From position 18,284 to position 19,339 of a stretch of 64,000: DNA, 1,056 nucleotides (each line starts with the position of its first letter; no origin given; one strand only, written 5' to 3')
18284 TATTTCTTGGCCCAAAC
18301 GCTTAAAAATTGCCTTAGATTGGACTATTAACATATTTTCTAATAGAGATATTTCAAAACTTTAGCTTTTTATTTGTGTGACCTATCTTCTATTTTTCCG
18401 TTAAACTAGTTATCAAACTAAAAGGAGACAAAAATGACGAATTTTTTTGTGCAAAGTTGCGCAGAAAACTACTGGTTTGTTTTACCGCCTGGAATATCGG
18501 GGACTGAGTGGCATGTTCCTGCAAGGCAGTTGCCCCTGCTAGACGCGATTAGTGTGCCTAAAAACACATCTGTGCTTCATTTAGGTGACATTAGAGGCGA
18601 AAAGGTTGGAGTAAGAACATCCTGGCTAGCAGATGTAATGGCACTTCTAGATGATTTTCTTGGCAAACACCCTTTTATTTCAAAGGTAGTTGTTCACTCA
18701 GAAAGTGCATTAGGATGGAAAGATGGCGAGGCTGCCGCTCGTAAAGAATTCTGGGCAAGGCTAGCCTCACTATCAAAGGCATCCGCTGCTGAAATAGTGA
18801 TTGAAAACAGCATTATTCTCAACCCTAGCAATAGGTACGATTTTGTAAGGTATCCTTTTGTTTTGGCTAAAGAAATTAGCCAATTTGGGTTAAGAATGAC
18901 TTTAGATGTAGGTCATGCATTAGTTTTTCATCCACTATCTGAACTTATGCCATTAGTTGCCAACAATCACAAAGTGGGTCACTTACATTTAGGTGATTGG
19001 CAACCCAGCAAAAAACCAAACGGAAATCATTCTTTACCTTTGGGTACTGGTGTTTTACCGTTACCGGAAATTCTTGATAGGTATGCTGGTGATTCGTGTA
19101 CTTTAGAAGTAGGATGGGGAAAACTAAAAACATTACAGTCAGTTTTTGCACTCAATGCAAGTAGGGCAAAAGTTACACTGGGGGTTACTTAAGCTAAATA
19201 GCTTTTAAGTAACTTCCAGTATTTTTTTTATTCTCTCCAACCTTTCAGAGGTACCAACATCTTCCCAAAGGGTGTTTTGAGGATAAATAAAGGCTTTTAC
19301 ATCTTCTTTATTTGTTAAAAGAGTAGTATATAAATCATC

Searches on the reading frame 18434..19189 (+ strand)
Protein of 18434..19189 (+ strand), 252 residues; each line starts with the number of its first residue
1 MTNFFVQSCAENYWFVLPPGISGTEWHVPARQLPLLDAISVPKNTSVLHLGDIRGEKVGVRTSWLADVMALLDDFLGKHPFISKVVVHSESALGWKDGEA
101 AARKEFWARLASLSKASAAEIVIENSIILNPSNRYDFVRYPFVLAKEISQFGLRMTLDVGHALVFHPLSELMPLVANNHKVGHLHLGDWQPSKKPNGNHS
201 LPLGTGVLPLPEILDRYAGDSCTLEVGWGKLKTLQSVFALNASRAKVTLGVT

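Call 61: search_protein_families(library=pfam, proteins=[window:18434-19189:+], max_evalue=0.001)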
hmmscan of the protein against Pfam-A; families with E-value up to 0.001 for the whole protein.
window:18434-19189:+ (252 aa): 1 family
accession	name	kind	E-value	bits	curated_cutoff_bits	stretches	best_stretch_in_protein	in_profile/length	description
PF01261.30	AP_endonuc_2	-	6.1e-08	33.1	31.1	1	85-215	84-214/249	Xylose isomerase-like TIM barrel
